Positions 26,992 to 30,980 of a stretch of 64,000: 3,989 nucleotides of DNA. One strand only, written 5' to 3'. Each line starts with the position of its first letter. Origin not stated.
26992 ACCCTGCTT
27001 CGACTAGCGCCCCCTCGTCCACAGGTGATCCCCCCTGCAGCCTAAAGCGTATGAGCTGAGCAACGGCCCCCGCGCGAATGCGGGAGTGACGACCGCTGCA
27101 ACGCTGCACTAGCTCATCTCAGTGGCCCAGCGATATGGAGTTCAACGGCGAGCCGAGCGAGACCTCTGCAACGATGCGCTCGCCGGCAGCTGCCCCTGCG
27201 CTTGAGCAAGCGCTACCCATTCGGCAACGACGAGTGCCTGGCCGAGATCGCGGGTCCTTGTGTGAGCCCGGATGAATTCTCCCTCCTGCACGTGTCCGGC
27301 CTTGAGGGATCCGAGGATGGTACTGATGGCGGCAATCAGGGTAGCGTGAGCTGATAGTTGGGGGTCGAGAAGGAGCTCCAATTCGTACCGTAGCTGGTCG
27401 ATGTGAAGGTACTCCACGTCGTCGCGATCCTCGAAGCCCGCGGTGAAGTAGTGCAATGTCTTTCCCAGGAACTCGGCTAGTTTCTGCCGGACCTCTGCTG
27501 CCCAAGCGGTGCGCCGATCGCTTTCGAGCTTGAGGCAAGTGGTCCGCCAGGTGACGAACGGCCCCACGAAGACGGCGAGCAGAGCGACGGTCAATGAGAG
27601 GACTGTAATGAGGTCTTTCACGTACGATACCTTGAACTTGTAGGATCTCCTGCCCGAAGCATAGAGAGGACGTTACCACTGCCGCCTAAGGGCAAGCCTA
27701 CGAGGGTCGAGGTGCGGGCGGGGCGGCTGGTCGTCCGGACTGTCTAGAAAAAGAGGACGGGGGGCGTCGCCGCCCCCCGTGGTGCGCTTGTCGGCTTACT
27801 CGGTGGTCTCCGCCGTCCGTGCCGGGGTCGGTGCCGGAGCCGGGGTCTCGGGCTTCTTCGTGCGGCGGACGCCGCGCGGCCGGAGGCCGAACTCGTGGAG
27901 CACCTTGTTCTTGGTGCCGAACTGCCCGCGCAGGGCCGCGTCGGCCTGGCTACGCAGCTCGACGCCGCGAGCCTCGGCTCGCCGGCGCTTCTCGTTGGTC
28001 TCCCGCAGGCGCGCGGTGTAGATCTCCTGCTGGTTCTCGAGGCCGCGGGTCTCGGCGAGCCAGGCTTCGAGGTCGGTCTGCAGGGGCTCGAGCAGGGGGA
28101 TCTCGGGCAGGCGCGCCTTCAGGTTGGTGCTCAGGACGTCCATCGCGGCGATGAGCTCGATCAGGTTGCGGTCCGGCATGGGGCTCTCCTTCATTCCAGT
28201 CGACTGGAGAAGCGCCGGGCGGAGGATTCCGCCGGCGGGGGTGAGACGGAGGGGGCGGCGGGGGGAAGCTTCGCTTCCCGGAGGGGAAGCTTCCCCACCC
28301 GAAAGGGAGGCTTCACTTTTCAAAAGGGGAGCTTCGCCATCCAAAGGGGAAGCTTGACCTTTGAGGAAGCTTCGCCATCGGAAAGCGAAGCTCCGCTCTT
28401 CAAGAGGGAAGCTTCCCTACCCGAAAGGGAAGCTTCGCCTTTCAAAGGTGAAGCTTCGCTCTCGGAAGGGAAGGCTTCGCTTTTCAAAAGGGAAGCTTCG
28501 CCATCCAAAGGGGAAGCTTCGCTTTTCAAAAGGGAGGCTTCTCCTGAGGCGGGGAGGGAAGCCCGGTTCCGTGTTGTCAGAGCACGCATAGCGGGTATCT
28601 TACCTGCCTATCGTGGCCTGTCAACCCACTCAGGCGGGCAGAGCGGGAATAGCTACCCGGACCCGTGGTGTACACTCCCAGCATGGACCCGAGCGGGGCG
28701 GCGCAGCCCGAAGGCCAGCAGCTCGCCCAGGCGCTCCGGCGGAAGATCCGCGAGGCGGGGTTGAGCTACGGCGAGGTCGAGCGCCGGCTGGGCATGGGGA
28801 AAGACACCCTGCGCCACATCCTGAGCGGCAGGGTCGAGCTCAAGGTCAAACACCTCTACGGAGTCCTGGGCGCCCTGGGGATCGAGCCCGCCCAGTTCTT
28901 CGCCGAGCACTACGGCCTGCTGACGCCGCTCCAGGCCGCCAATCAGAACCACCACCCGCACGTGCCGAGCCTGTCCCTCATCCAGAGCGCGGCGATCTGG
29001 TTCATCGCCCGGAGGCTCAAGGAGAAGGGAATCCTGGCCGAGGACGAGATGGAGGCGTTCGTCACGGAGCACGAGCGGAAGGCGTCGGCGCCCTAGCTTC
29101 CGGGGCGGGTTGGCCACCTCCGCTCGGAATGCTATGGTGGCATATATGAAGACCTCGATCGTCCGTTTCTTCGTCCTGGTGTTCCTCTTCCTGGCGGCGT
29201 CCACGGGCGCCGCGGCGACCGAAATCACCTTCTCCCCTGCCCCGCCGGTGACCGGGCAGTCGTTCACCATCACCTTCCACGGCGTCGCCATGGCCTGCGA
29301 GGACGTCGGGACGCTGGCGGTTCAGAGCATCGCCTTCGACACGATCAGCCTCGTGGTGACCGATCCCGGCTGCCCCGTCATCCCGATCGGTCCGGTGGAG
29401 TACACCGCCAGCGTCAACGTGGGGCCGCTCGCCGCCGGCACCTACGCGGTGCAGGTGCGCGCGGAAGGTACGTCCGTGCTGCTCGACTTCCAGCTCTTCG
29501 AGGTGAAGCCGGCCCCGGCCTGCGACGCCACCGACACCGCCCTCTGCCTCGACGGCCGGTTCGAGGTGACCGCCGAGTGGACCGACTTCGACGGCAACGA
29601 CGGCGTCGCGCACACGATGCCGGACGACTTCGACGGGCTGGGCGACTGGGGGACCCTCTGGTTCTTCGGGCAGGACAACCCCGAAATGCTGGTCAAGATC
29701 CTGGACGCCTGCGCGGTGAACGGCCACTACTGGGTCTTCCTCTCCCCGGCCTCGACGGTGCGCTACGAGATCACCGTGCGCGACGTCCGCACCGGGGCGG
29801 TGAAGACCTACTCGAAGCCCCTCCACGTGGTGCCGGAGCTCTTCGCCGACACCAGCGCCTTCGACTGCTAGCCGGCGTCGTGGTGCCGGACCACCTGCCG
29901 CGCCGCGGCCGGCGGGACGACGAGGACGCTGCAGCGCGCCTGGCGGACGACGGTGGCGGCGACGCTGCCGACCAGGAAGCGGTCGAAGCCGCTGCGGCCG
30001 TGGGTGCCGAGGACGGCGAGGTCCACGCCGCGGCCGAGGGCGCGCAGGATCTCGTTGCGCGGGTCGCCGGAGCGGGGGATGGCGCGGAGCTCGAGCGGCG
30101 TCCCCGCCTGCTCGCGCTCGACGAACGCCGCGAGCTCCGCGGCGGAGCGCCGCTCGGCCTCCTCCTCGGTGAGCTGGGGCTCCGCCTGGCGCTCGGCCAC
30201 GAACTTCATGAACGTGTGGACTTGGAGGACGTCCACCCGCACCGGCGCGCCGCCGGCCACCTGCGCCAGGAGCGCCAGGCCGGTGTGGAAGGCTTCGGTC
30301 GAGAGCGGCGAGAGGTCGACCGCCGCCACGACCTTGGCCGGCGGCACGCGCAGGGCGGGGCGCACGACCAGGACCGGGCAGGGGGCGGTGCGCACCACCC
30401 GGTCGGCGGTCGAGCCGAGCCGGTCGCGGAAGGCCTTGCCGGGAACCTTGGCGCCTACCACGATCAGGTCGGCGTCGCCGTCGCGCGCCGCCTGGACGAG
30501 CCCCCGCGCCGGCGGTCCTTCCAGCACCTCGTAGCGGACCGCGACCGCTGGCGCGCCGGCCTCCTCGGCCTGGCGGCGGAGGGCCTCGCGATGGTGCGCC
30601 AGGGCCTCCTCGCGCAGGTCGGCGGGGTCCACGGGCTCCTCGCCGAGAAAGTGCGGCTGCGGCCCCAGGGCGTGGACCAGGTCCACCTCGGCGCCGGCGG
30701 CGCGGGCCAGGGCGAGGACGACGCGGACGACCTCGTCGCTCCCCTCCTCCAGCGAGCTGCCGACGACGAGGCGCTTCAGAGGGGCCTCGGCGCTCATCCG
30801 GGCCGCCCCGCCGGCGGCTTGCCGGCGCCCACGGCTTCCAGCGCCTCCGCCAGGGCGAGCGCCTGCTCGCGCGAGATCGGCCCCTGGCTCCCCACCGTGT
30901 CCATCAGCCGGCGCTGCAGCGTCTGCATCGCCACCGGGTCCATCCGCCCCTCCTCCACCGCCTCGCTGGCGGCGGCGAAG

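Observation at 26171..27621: Low-GC two-gene cassette: membrane-anchored protein + PD-(D/E)xK nuclease-like protein, next to the IS110 remnant. Candidate novel defense or abortive-infection module.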

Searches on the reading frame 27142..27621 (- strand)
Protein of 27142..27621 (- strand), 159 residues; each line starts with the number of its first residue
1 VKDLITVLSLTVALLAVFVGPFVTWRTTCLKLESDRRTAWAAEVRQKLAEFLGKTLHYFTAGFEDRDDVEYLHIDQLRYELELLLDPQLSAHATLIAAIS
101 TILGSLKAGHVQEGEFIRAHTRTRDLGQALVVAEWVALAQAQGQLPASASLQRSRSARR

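Call 3: search_protein_families(library=pfam, proteins=[window:27142-27621:-], max_evalue=0.1)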
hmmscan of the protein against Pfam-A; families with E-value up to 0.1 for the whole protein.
window:27142-27621:- (159 aa): 0 families

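Call 4: search_protein_families(library=padloc, proteins=[window:27142-27621:-], max_evalue=1)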
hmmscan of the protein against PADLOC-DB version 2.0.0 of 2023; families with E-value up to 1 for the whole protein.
window:27142-27621:- (159 aa): 0 families

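Call 7: find_homologous_proteins(query=window:27142-27621:-, max_evalue=0.001)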
Query window:27142-27621:- (159 aa): 3 proteins with E <= 0.001 among 176 candidates.
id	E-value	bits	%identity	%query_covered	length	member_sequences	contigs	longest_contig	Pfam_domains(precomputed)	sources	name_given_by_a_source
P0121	5.8e-96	337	100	100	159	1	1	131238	-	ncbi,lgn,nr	ncbi:MAG TPA: hypothetical protein VNJ70_03275 [Thermoanaerobaculia bacterium]|nr:hypothetical prote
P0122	7.2e-46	174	66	84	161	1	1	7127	-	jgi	jgi:hypothetical protein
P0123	1.2e-38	151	56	81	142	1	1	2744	-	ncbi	-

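Call 11: search_protein_families(library=ncbifam, proteins=[P0121], max_evalue=1)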
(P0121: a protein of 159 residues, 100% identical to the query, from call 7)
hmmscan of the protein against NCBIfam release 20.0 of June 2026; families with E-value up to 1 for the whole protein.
P0121 (159 aa): 1 family
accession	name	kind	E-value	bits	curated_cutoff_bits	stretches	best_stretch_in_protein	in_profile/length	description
NF003789.0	PRK05379.2-1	equivalog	0.025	13.6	355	1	24-155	78-203/312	bifunctional nicotinamide mononucleotide adenylyltransferase/ADP-ribose pyrophosphatase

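Call 12: find_encoding_contigs(protein=P0122, flank=6000, max_places=3)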
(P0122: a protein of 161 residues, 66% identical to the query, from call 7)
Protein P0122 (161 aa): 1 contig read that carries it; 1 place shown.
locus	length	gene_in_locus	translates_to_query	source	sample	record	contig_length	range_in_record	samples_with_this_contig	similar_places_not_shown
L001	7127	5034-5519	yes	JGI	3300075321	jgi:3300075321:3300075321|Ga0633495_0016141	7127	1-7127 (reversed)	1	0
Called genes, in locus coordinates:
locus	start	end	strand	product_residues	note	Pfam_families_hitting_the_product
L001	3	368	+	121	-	?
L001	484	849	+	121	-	-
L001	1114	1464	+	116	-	-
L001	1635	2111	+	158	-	PF10083:DUF2321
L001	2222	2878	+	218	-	-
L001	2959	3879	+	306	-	PF14338:Mrr_N, PF04471:Mrr_cat, PF22722:NA-iREase1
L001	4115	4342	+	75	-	-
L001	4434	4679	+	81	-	-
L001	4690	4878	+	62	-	-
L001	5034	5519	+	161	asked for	-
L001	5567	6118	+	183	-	-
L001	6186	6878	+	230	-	-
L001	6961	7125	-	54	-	?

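Call 13: find_encoding_contigs(protein=P0123, flank=6000, max_places=3)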
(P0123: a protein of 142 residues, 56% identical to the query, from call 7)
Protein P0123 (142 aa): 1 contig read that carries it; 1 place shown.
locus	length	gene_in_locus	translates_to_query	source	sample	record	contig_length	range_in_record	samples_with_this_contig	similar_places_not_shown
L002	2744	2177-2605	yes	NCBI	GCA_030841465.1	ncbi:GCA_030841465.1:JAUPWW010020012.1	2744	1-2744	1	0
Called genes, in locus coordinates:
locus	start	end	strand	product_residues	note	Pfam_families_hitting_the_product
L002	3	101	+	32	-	?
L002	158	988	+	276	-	-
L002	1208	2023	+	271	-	PF13588:HSDR_N_2 (faint)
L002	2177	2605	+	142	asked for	-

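Call 56: search_protein_families(library=pfam, proteins=[L001:5567-6115:+, L001:6186-6875:+, L002:158-985:+], max_evalue=0.01)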
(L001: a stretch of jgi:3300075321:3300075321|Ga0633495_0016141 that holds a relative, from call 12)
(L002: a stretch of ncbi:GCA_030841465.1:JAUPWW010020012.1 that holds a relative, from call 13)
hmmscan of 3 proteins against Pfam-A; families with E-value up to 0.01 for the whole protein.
L001:5567-6115:+ (183 aa): 0 families

L001:6186-6875:+ (230 aa): 0 families

L002:158-985:+ (276 aa): 0 families

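Call 60: search_protein_families(library=phrogs, proteins=[P0121], max_evalue=0.1)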
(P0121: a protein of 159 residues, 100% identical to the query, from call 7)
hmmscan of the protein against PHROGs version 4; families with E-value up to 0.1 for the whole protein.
P0121 (159 aa): 0 families

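Call 65: predict_structure(alignment_id=A3)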
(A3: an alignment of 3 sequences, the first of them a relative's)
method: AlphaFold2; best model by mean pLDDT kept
length: 159 residues; sequences in the alignment: 3
mean_pLDDT: 79.5   pTM: 0.63
mean pLDDT of the five models: 79.5, 78.3, 77.6, 76.8, 75.3
residues with pLDDT >= 90: 44; 70-90: 85; 50-70: 19; < 50: 11
segments of 3 or more residues with pLDDT < 50: 149-159
pLDDT, mean of each block of 10 residues (from residue 1): 79 77 79 84 91 91 70 89 83 90 87 89 89 73 56 42
secondary structure, 60 per line:
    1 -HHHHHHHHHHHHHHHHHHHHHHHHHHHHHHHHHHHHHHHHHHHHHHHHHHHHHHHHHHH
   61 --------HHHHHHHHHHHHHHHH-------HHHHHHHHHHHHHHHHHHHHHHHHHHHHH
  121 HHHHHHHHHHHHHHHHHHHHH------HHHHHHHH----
elements in order: H2-60 H69-84 H92-141 H148-155

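Call 71: fold_search(model_id=the predicted structure, library=pdb)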
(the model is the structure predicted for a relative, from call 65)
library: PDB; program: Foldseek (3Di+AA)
matches with E <= 10: 425; with E <= 0.001: 0
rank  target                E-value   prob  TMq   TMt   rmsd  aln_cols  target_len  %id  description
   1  6s33_A                1.3e-01  1.00  0.52  0.57   4.4       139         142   14  Ligand binding domain of the P. putida receptor PcaY_PP in complex with Protocatechuate (released 2020-10-21)
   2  1wn0_C                2.0e-01  0.87  0.35  0.38   6.0       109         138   14  Crystal Structure of Histidine-containing Phosphotransfer Protein, ZmHP2, from maize (released 2005-01-25)
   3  5xsj_L                2.4e-01  0.99  0.45  0.57   3.8       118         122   10  XylFII-LytSN complex (released 2017-08-02)
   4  6s18_B                3.5e-01  0.95  0.44  0.51   4.7       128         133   14  Ligand binding domain of the P. putida receptor PcaY_PP in complex with glycerol (released 2020-10-21)
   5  9ipy                  3.7e-01  0.54  0.33  0.19   6.4       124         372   11  Structure of JR14a-bound human C3aR (released 2025-04-23)
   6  9i4t_Q                3.9e-01  0.75  0.34  0.37   6.1       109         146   10  Photosystem II from Arabidopsis thaliana (released 2026-03-25)
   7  9m08_C                4.1e-01  0.92  0.50  0.51   5.3       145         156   14  Structure of outer membrane lipoprotein QseG and histidine kinase QseE complex (released 2025-11-19)
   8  7wc8                  4.1e-01  0.75  0.41  0.22   6.0       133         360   16  Crystal structure of serotonin 2A receptor in complex with lumateperone (released 2022-01-26)
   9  2mwq_MODEL_1_A        4.3e-01  0.91  0.39  0.42   5.4       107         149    8  Solution structure of PsbQ from spinacia oleracea (released 2015-07-29)
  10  5tud_D                4.3e-01  0.72  0.39  0.22   6.1       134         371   16  Structural Insights into the Extracellular Recognition of the Human Serotonin 2B Receptor by an Antibody (released 2017-07-26)
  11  9ivk_A                4.8e-01  0.75  0.42  0.29   6.2       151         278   11  cryo-EM structure of a tmFAP (released 2024-11-20)
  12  5tvn                  4.8e-01  0.63  0.39  0.20   6.0       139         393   16  Crystal structure of the LSD-bound 5-HT2B receptor (released 2017-02-01)
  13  6rz5_A                4.8e-01  0.47  0.37  0.19  10.8       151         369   14  XFEL crystal structure of the human cysteinyl leukotriene receptor 1 in complex with zafirlukast (released 2019-10-30)
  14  3u3b_B                5.7e-01  0.90  0.43  0.61   4.5       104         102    9  Crystal Structure of Computationally Redesigned Four-Helix Bundle (released 2012-06-13)
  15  7ah0                  5.7e-01  0.84  0.37  0.51   4.8       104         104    9  Crystal structure of the de novo designed two-heme binding protein, 4D2 (released 2021-10-06)
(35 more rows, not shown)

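Call 87: find_homologous_proteins(query=A3, max_evalue=0.01)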
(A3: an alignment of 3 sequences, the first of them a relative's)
Query A3 (3 sequences) (159 aa, profile of the alignment): 28 proteins with E <= 0.01 among 8000 candidates.
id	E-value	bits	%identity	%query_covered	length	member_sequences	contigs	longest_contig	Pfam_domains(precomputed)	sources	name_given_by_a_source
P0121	2.4e-82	293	100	100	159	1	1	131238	-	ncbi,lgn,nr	ncbi:MAG TPA: hypothetical protein VNJ70_03275 [Thermoanaerobaculia bacterium]|nr:hypothetical prote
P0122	5.5e-79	282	66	84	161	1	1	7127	-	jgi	jgi:hypothetical protein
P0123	1.1e-70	255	56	81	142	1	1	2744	-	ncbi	-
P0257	7.8e-32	128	40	85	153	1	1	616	-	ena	-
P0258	4.3e-29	120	42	82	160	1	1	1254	-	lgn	-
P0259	5.0e-28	116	40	84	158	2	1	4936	-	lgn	-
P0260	1.6e-27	114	35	93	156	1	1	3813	-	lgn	-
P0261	4.8e-27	113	34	85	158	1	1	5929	-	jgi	jgi:hypothetical protein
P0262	6.0e-27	113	37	88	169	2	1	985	-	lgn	-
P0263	1.3e-26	112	38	85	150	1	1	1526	-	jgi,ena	-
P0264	2.5e-26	111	36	85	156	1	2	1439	-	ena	-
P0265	3.9e-26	110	38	82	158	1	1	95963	-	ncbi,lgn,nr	ncbi:MAG TPA: hypothetical protein VGR79_13150 [Stellaceae bacterium]|nr:hypothetical protein [Stell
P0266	5.1e-25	106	35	83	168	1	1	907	-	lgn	-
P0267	7.1e-25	106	33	82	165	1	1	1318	-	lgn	-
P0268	1.3e-24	105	36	83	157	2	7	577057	-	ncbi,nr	ncbi:hypothetical protein [Vibrio lentus]|nr:hypothetical protein [Vibrio lentus] PMG59767.1 hypothe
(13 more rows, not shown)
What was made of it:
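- Closest known: Chromosomal-integron gene cassettes of Vibrio. Different: It lies next to an IS110 remnant in an Acidobacteriota genome and is 36% identical to the Vibrio protein (call 87).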

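Call 88: find_encoding_contigs(protein=P0268, flank=6000, max_places=4)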
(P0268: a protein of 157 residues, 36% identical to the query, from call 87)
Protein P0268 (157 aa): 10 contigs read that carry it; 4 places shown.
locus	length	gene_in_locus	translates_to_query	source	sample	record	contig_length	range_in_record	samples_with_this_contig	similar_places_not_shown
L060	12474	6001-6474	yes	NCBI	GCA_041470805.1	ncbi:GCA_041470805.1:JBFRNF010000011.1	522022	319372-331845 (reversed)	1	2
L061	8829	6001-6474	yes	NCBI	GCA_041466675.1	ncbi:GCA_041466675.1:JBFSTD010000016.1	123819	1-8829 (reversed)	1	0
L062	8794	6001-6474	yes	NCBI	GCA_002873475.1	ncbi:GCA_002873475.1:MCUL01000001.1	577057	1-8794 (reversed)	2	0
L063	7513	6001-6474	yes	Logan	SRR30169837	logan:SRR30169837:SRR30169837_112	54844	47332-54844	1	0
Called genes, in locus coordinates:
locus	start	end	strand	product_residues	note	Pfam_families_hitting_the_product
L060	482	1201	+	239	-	PF00561:Abhydrolase_1 (weak)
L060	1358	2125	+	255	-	-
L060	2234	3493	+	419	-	-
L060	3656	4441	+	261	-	PF13365:Trypsin_2 (weak)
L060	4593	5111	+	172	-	-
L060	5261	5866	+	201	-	-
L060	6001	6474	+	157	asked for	-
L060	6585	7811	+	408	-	PF14082:SduA_C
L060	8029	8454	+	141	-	-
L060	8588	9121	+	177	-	-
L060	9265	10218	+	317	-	-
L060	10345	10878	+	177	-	-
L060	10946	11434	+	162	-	PF14280:DUF4365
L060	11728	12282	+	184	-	-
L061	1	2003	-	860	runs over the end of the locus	PF03486:HI0933_like (faint), PF07992:Pyr_redox_2, PF13738:Pyr_redox_3, PF00070:Pyr_redox, PF18267:Rubredoxin_C, PF04324:Fer2_BFD, PF03460:NIR_SIR_ferr, PF01077:NIR_SIR, +1 more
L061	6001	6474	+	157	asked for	-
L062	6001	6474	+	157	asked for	-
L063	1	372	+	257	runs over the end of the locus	-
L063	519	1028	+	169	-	PF06271:RDD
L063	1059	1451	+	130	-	PF00293:NUDIX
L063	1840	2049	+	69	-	-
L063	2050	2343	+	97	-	-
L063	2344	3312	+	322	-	-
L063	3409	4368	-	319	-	PF08378:NERD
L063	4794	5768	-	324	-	PF13495:Phage_int_SAM_4, PF00589:Phage_integrase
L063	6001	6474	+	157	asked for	-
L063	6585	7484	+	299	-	-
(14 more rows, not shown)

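Call 89: find_encoding_contigs(protein=P0265, flank=6000, max_places=2)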
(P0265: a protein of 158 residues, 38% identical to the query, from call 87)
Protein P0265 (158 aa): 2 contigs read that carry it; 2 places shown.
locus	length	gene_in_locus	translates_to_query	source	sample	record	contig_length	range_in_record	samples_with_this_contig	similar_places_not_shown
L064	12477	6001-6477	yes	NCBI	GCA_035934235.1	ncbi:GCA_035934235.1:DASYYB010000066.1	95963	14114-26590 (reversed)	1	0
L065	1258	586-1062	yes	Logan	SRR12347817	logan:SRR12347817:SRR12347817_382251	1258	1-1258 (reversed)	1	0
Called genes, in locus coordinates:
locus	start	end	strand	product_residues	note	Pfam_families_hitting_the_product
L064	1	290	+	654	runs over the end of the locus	PF16177:ACAS_N (weak), PF00501:AMP-binding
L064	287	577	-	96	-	PF01329:Pterin_4a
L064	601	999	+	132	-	PF06262:Zincin_1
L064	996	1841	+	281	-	PF01135:PCMT (weak), PF05175:MTS (weak), PF13489:Methyltransf_23, PF01209:Ubie_methyltran, PF13847:Methyltransf_31, PF08241:Methyltransf_11, PF08242:Methyltransf_12, PF13649:Methyltransf_25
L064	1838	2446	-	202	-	PF03167:UDG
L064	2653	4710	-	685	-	PF00596:Aldolase_II, PF00106:adh_short, PF01370:Epimerase (weak), PF08659:KR (weak), PF13561:adh_short_C2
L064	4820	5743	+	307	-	PF00701:DHDPS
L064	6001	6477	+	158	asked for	-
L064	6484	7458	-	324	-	PF13365:Trypsin_2, PF13180:PDZ_2, PF17820:PDZ_6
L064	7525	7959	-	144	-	PF00472:RF-1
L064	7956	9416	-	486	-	PF02321:OEP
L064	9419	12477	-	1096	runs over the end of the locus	PF00873:ACR_tran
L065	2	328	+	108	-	?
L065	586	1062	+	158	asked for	-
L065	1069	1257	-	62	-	?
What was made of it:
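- Solitary between dapA and a DegP-like protease gene in a Stellaceae genome (call 89).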

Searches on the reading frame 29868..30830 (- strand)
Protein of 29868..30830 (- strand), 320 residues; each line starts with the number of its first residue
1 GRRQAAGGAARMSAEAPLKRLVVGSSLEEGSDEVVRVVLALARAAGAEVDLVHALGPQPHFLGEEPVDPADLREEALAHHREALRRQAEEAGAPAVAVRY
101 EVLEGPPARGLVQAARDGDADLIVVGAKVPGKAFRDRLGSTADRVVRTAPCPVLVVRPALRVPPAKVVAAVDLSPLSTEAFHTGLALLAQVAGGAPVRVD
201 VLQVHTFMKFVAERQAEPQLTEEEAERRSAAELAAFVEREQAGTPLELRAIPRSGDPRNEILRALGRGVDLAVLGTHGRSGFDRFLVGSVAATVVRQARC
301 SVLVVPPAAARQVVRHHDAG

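Call 78: search_protein_families(library=pfam, proteins=[window:29868-30830:-], max_evalue=0.001)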
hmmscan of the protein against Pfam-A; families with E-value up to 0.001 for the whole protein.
window:29868-30830:- (320 aa): 1 family
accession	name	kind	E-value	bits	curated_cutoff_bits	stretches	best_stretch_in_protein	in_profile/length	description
PF00582.32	Usp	-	9.7e-48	162.7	24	2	19-157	3-141/141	Universal stress protein family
